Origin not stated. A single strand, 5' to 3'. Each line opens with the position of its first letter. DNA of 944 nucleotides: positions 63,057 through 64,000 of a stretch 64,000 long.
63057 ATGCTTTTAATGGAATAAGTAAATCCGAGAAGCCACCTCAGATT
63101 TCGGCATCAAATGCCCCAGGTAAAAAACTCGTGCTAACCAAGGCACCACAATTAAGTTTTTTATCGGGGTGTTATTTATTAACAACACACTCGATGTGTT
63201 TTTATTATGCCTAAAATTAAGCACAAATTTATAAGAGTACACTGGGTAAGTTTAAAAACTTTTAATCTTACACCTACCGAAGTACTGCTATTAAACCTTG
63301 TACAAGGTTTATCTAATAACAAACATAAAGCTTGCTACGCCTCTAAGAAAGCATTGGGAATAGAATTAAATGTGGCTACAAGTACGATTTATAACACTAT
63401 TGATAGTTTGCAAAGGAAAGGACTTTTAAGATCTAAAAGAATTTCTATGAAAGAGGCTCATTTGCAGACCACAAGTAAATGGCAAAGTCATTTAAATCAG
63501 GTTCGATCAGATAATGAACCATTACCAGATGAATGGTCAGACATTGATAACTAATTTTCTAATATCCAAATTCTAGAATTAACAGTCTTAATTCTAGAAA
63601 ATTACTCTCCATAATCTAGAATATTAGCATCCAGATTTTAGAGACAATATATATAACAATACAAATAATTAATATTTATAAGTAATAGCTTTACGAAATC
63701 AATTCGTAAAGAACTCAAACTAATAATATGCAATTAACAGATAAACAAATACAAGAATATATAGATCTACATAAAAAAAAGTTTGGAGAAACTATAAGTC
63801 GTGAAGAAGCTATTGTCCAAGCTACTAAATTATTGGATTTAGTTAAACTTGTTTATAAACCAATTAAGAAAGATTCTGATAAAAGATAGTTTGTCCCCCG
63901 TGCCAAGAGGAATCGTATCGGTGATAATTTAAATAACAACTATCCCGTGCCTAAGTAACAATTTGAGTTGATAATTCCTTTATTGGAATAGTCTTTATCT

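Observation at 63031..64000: Rep/DnaD-like wHTH gene followed by phased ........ palindromes (iteron-like): probable edge of an integrated plasmid or phage-like element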

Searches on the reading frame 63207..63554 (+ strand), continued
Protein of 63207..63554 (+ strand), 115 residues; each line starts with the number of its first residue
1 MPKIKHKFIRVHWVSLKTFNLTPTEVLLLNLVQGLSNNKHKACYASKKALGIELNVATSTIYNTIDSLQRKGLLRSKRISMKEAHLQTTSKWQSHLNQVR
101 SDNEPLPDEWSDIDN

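Call 67: find_encoding_contigs(protein=P0102, flank=10000, max_places=2)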
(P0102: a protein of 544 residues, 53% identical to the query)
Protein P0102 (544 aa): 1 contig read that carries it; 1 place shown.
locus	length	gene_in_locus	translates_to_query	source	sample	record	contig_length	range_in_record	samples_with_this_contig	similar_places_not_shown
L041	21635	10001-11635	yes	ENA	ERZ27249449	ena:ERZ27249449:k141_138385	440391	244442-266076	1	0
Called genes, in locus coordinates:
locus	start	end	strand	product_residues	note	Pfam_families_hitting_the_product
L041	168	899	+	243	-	PF01978:TrmB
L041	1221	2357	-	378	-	-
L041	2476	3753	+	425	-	-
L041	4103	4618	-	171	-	PF06114:Peptidase_M78, PF10463:Peptidase_U49 (weak)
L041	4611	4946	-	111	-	PF12844:HTH_19 (faint), PF13560:HTH_31 (weak), PF01381:HTH_3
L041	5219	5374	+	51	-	-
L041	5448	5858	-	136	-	-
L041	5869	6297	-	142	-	-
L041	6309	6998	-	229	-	-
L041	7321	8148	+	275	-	-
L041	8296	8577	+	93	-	PF18903:DUF5659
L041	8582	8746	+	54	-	-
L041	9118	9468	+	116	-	-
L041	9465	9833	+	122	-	-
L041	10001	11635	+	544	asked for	PF00239:Resolvase, PF07508:Recombinase, PF13408:Zn_ribbon_recom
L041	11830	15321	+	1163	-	PF00932:LTD, PF00801:PKD, PF18911:PKD_4, PF00932:LTD, PF01336:tRNA_anti-codon (weak)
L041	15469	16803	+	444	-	PF02308:MgtC, PF13194:DUF4010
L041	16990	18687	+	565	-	PF00999:Na_H_Exchanger, PF02254:TrkA_N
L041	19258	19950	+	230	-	-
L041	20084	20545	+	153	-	PF18895:T4SS_pilin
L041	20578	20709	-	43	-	-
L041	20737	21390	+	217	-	PF01250:Ribosomal_S6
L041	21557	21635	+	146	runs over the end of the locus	PF00436:SSB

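Call 69: predict_structure(alignment_id=A1)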
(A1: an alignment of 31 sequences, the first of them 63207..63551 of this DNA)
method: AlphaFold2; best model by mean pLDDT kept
length: 115 residues; sequences in the alignment: 31
mean_pLDDT: 88.2   pTM: 0.77
mean pLDDT of the five models: 88.2, 88.0, 88.0, 87.3, 86.3
residues with pLDDT >= 90: 77; 70-90: 21; 50-70: 16; < 50: 1
segments of 3 or more residues with pLDDT < 50: none
pLDDT, mean of each block of 10 residues (from residue 1): 66 93 97 91 95 97 98 95 93 94 66 57
secondary structure, 60 per line:
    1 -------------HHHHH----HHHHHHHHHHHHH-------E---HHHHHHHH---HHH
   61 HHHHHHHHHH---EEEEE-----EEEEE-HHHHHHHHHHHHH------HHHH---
elements in order: H14-18 H23-35 H47-54 H58-70 E74-78 E84-88 H90-102 H109-112

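Call 71: search_protein_families(library=pfam, proteins=[L039:4989-5312:+, L039:3854-4654:+, L041:9465-9833:+, L041:9118-9468:+, L040:8433-9731:+, L040:8239-8421:+, L041:8582-8746:+, L034:9123-9686:+, L034:8719-9123:+], max_evalue=0.1)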
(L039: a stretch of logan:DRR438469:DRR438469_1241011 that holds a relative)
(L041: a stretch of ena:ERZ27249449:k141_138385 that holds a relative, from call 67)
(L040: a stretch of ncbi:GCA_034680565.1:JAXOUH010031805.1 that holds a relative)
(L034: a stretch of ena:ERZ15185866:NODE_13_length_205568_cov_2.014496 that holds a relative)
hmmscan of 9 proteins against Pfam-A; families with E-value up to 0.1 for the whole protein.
L039:4989-5312:+ (107 aa): 0 families

L039:3854-4654:+ (266 aa): 2 families
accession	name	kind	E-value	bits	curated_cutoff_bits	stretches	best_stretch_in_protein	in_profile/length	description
PF02050.21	FliJ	-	0.042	14.5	28.4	0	95-147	16-66/123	Flagellar FliJ protein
PF14176.11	YxiJ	-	0.094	13.7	27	0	77-125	9-57/109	YxiJ-like protein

L041:9465-9833:+ (122 aa): 0 families

L041:9118-9468:+ (116 aa): 5 families
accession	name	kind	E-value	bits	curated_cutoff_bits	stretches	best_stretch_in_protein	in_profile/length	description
PF07303.18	Occludin_ELL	-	0.002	19.3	31.2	1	39-114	1-77/101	Occludin homology domain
PF17664.6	HOATZ-like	-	0.05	13.6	25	1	40-91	98-135/168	Cilia- and flagella-associated protein HOATZ-like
PF21717.2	DTX3L_a-b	-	0.054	13.9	27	0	86-115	24-53/62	DTX3L, alpha/beta domain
PF19952.5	DUF6414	-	0.057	13.6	25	1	16-94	100-188/283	Domain of unknown function (DUF6414)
PF22740.1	PapZ_C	-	0.089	13.4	27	0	55-110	26-81/121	RapZ C-terminal domain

L040:8433-9731:+ (432 aa): 2 families
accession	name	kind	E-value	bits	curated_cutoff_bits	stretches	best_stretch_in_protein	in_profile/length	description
PF17727.6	CtsR_C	-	0.02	15.6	23.8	1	183-229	2-48/72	CtsR C-terminal dimerization domain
PF01047.28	MarR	-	0.078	13.3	24.6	0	368-386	40-58/59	MarR family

L040:8239-8421:+ (60 aa): 1 family
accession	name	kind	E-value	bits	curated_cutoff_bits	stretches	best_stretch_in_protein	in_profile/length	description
PF13623.11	SurA_N_2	-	0.028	14.7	28.5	1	5-54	57-106/145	SurA-like N-terminal domain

L041:8582-8746:+ (54 aa): 0 families

L034:9123-9686:+ (187 aa): 1 family
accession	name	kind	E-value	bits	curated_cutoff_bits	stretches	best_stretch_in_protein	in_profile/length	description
PF25525.1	Ubiquitin_PRKD1_N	-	0.082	13.6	27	0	59-95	30-66/85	Serine/threonine-protein kinase D1-like, ubiquitin-like domain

L034:8719-9123:+ (134 aa): 1 family
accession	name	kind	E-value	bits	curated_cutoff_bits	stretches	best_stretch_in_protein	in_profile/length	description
PF02652.20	Lactate_perm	-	0.0032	16.8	27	1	43-116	156-228/522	L-lactate permease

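Call 73: fold_search(model_id=the predicted structure, library=pdb)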
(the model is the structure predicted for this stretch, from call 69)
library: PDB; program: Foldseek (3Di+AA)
matches with E <= 10: 1870; with E <= 0.001: 24
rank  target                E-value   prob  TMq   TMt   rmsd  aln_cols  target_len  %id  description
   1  4pql_B                1.0e-04  1.00  0.56  0.51   6.2       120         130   18  N-Terminal domain of DNA binding protein (released 2014-06-11)
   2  4pql_A                1.8e-04  1.00  0.56  0.50   6.2       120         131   19  N-Terminal domain of DNA binding protein (released 2014-06-11)
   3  4pt7_B                1.9e-04  1.00  0.51  0.45   7.3       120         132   21  Structure of initiator (released 2014-06-25)
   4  9a6f_A                2.1e-04  1.00  0.52  0.26   4.1        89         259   16  Integrative model of CODY-YPPF by crosslinking MS and deep learning (released 2024-09-18)
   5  2fbi                  3.3e-04  1.00  0.56  0.48   3.2        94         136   16  The crystal structure of transcriptional regulator PA4135 (released 2005-12-20)
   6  4fx0_B                4.3e-04  1.00  0.51  0.44   6.9       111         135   19  Crystal structure of M. tuberculosis transcriptional regulator MosR (released 2012-09-26)
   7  4lll_M                5.9e-04  1.00  0.57  0.53   3.5        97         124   12  Crystal structure of S. aureus MepR-DNA complex (released 2014-05-14)
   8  7wze_A                6.3e-04  1.00  0.57  0.42   4.5       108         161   19  Structure of Transcriptional regulator from Bacillus subtilis (strain 168) (released 2022-04-20)
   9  2nyx_B                6.7e-04  1.00  0.55  0.45   5.5       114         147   16  Crystal structure of RV1404 from Mycobacterium tuberculosis (released 2006-12-05)
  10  2a61_A                7.1e-04  1.00  0.49  0.41   6.3       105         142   19  The crystal structure of transcriptional regulator Tm0710 from Thermotoga maritima (released 2005-07-19)
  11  2gxg                  8.1e-04  1.00  0.57  0.48   3.9       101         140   19  Crystal structure of EmrR homolog from hyperthermophilic archaea Sulfolobus tokodaii strain7 (released 2007-03-20)
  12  3hrm_B                8.1e-04  1.00  0.55  0.48   4.9       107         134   19  Crystal structure of Staphylococcus aureus protein SarZ in sulfenic acid form (released 2009-07-07)
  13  1lnw_A                8.1e-04  1.00  0.55  0.46   4.5       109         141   20  CRYSTAL STRUCTURE OF THE MEXR REPRESSOR OF THE MEXAB-OPRM MULTIDRUG EFFLUX OPERON OF PSEUDOMONAS AERUGINOSA (released 2002-09-11)
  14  4fht_B                8.1e-04  1.00  0.48  0.40   6.3       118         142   18  Crystal Structure of the PcaV transcriptional regulator from Streptomyces coelicolor in complex with its natural ligan (released 2013-04-24)
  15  4zzl_B                8.6e-04  1.00  0.54  0.47   4.4       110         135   20  MexR R21W derepressor mutant causing multidrug resistance in P. aeruginosa by mexAB-oprM efflux pump expression (released 2016-07-27)
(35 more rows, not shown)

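Call 85: search_dna_similar(query=window:63207-63551:+, collection=phages, mode=protein, max_evalue=0.01, max_rows=15)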
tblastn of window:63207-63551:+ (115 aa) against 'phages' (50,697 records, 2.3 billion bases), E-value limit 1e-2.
No match.

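Call 86: search_dna_similar(query=window:63207-63551:+, collection=plasmids, mode=protein, max_evalue=0.01, max_rows=15)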
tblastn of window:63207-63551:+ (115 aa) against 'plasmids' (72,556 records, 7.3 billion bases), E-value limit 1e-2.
No match.

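Call 93: fold_search(model_id=the predicted structure, library=viral)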
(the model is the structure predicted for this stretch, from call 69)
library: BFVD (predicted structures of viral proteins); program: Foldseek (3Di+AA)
matches with E <= 10: 1700; with E <= 0.001: 107
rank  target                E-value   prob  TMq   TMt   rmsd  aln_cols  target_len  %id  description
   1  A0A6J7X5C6            1.2e-06  1.00  0.77  0.46   4.2       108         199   22  Uncharacterized protein [uncultured Caudovirales phage]
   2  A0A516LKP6            1.5e-06  1.00  0.66  0.32   5.4       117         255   23  (no name in the UniProt tables at hand)
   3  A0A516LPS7            2.4e-06  1.00  0.66  0.75   3.1        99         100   21  (no name in the UniProt tables at hand)
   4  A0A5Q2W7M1            3.5e-06  1.00  0.74  0.33   2.9       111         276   27  (no name in the UniProt tables at hand)
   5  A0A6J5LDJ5            1.2e-05  1.00  0.74  0.55   3.0       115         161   19  Helix-turn-helix domain containing protein [uncultured Caudovirales phage]
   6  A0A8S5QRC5            3.4e-05  1.00  0.64  0.31   3.7        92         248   12  Helix-turn-helix domain protein [Siphoviridae sp. ct2773]
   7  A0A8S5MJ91            3.6e-05  1.00  0.65  0.33   3.5        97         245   15  Chromosome replication initiation protein [Siphoviridae sp. ctHMI2]
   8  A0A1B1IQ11            3.6e-05  1.00  0.58  0.29   6.3       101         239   19  (no name in the UniProt tables at hand)
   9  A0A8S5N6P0            4.1e-05  1.00  0.65  0.33   3.7        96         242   21  Helix-turn-helix domain protein [Myoviridae sp. ctsip2]
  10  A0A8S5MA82            4.1e-05  1.00  0.67  0.34   3.7       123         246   14  Replication initiator protein [Siphoviridae sp. ctTrb4]
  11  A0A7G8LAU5            4.4e-05  1.00  0.68  0.39   3.5       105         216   14  (no name in the UniProt tables at hand)
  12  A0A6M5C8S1            5.0e-05  1.00  0.63  0.63   2.5        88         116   20  (no name in the UniProt tables at hand)
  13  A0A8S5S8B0            5.0e-05  1.00  0.58  0.28   3.1        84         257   19  Replisome organizer [Caudovirales sp. ctTVN2]
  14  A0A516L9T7            5.0e-05  1.00  0.59  0.21  10.9       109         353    9  (no name in the UniProt tables at hand)
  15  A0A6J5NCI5            5.3e-05  1.00  0.64  0.40   6.0       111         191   17  Helix-turn-helix domain containing protein [uncultured Caudovirales phage]
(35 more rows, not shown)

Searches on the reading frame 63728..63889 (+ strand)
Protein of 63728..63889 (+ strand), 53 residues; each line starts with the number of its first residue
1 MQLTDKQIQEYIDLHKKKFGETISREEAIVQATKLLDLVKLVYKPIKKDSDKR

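Call 7: search_protein_families(library=pfam, proteins=[window:63728-63889:+], max_evalue=1)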
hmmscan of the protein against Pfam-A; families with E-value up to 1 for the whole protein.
window:63728-63889:+ (53 aa): 0 families

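Call 8: search_protein_families(library=phrogs, proteins=[window:63728-63889:+], max_evalue=0.1)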
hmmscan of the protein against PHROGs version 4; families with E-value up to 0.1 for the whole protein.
window:63728-63889:+ (53 aa): 0 families

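Call 14: find_encoding_contigs(protein=window:63728-63889:+, flank=10000, max_places=10)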
Protein window:63728-63889:+ (53 aa): 1 contig read that carries it; 1 place shown.
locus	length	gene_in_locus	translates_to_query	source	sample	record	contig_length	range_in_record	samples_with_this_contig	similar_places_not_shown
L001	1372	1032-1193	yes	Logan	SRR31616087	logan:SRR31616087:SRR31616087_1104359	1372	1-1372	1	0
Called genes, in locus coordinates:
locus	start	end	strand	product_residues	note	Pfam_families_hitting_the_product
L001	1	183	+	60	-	?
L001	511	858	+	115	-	PF13730:HTH_36 (weak)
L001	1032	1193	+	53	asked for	-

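Call 56: search_protein_families(library=padloc, proteins=[window:63728-63889:+], max_evalue=0.01)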
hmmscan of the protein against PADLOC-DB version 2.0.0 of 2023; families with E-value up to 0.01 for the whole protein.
window:63728-63889:+ (53 aa): 0 families
